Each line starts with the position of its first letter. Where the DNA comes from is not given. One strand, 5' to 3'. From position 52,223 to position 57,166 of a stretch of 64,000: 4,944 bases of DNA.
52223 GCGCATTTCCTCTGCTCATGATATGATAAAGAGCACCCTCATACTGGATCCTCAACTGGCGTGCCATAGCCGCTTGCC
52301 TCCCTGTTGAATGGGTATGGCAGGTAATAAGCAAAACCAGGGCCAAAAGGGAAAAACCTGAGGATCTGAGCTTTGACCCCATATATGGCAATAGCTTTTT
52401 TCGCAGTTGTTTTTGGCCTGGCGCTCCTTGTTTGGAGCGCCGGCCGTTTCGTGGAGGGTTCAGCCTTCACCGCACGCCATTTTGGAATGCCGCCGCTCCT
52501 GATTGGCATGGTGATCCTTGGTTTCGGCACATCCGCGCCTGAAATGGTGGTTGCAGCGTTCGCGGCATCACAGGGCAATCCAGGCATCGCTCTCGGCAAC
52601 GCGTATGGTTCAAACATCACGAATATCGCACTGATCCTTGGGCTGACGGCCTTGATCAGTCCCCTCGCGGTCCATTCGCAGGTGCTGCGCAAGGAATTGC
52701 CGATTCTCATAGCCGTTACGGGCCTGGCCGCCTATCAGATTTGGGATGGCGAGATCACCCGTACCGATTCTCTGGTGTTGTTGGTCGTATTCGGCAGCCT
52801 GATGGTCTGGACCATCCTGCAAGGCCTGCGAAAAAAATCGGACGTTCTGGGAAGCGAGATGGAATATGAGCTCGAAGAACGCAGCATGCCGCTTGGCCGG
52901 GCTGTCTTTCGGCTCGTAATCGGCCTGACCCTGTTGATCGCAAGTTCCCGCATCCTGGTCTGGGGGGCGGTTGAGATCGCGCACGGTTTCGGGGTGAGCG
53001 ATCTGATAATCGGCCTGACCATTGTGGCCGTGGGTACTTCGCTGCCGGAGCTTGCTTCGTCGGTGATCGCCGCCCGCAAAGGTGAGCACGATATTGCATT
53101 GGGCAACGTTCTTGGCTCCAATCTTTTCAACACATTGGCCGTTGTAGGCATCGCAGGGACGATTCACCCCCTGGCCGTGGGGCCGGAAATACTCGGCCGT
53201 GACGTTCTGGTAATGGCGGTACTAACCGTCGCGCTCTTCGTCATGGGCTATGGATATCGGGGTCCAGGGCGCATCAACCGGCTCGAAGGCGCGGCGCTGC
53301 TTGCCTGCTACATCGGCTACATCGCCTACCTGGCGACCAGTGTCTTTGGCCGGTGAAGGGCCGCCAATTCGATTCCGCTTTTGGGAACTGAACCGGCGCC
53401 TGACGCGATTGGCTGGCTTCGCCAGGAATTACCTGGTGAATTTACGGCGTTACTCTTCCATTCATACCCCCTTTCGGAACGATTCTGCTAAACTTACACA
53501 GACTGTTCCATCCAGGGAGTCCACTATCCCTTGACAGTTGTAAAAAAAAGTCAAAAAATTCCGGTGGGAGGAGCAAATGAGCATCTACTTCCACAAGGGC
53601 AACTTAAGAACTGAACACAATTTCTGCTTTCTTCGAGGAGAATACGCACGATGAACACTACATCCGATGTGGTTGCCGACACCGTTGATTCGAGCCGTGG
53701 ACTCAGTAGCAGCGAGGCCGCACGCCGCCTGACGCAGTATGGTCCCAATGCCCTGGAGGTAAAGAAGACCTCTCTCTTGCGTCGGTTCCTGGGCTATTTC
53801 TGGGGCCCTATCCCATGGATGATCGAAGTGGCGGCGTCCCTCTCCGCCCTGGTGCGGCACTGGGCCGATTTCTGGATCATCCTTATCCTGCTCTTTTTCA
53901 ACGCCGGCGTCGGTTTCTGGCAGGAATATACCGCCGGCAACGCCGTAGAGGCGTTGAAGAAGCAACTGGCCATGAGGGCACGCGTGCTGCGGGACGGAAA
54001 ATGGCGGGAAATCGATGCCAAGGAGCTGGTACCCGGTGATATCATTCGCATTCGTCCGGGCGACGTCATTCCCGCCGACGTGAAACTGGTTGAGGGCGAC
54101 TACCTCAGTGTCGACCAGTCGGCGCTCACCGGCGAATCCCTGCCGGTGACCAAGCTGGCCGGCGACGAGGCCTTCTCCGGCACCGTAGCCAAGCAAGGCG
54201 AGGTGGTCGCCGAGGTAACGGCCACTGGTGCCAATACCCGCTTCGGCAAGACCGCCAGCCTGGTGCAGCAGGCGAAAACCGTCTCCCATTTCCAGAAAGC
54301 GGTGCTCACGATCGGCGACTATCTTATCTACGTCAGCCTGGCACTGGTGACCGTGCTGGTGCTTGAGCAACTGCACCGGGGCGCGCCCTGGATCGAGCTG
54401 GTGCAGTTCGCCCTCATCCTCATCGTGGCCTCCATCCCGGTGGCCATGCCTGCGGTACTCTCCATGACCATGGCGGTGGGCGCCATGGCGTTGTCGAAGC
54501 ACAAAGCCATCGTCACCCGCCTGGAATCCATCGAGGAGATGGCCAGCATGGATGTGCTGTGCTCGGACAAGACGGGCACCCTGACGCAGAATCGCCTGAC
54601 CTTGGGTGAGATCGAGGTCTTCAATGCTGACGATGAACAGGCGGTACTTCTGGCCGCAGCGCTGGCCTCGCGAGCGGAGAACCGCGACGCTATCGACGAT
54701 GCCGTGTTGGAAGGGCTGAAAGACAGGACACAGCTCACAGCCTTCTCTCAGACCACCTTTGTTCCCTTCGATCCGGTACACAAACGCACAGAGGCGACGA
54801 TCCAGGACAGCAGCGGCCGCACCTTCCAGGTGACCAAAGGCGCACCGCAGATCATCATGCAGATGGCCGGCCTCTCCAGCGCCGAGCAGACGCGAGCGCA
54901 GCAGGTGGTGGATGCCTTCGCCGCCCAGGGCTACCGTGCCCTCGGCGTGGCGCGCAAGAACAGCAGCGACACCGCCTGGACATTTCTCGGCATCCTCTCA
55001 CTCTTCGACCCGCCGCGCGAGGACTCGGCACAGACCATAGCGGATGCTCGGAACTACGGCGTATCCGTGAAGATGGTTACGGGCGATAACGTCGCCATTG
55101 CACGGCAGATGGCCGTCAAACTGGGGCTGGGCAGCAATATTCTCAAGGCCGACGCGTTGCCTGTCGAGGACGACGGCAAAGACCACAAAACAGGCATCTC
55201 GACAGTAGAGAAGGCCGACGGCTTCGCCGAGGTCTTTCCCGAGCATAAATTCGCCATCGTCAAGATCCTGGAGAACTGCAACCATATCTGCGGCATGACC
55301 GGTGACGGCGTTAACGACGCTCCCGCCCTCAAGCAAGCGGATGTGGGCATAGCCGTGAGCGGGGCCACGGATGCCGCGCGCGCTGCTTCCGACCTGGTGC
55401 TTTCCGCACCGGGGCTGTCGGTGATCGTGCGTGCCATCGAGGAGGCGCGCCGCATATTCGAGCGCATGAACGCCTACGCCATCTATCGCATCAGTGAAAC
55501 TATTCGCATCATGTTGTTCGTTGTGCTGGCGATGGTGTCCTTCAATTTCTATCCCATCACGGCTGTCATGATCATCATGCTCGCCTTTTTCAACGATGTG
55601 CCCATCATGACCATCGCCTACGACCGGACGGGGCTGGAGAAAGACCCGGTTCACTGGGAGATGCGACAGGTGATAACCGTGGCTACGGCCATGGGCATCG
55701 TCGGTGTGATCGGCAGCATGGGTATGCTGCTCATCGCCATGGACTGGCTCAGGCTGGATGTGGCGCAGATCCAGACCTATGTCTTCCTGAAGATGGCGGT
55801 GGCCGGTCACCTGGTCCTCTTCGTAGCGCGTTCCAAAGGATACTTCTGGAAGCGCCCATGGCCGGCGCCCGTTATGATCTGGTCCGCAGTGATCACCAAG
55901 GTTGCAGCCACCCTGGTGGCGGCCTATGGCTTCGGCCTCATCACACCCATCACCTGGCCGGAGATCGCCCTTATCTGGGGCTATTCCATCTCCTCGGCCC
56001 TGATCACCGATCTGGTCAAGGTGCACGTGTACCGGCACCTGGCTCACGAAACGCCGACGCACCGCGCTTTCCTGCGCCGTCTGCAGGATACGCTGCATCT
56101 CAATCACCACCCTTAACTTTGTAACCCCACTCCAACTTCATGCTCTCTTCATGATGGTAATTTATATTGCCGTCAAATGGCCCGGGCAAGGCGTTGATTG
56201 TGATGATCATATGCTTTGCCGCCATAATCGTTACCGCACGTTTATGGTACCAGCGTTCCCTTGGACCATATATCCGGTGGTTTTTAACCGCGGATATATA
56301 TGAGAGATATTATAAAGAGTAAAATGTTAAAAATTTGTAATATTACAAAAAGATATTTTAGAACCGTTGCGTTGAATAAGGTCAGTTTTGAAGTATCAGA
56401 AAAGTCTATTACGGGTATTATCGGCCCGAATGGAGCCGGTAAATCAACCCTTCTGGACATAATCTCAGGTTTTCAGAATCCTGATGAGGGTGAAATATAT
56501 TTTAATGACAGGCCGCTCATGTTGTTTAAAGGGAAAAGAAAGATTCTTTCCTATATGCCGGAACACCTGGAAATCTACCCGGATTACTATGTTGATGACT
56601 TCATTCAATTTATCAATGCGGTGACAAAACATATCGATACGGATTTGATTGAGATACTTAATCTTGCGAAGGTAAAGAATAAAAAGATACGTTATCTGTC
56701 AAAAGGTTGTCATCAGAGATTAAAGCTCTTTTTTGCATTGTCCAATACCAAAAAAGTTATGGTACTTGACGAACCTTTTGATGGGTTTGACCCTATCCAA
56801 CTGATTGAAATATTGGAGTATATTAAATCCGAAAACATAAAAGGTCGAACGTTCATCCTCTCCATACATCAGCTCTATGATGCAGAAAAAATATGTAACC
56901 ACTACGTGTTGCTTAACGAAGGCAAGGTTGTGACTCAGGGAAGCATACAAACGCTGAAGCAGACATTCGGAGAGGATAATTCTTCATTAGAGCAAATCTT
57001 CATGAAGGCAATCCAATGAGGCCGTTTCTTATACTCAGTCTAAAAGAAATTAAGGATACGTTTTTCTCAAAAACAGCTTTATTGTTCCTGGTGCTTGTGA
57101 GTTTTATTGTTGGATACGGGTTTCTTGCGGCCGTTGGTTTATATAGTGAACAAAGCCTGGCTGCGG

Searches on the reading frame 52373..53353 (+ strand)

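Call 52: search_protein_families(library=pfam, proteins=[window:52373-53353:+], max_evalue=0.00001)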
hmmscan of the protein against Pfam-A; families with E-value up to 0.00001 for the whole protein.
window:52373-53353:+ (327 aa): 1 family
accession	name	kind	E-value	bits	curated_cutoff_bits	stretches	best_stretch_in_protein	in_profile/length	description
PF01699.29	Na_Ca_ex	-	5.4e-66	221.7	24.9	2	178-320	3-149/151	Sodium/calcium exchanger protein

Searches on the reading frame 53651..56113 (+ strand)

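Call 52: search_protein_families(library=pfam, proteins=[window:53651-56113:+], max_evalue=0.00001)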
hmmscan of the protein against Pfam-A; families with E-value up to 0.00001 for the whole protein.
window:53651-56113:+ (821 aa): 3 families
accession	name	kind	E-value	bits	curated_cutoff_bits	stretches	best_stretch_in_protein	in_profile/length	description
PF00122.25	E1-E2_ATPase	-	1.9e-53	181.1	28.1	1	107-284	4-181/181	E1-E2 ATPase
PF00690.31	Cation_ATPase_N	-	1.4e-15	57.2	20.4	1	5-65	7-69/69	Cation transporter/ATPase, N-terminus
PF00702.32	Hydrolase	-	2.6e-14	54.5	26.4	1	300-564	1-191/191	haloacid dehalogenase-like hydrolase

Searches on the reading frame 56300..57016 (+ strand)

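Call 52: search_protein_families(library=pfam, proteins=[window:56300-57016:+], max_evalue=0.00001)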
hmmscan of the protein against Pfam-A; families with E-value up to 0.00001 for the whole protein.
window:56300-57016:+ (239 aa): 4 families
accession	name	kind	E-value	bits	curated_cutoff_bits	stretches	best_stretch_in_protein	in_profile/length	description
PF00005.33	ABC_tran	-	1.2e-25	91.2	25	1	25-160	1-136/137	ABC transporter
PF13304.12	AAA_21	-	4.2e-11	43.9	27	1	37-78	1-48/304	AAA domain, putative AbiEii toxin, Type IV TA system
PF13555.12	AAA_29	-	3e-06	27.3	27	1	26-69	13-55/61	P-loop containing region of AAA domain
PF13476.12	AAA_23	-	3.3e-06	28.3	27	1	20-55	7-39/201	AAA domain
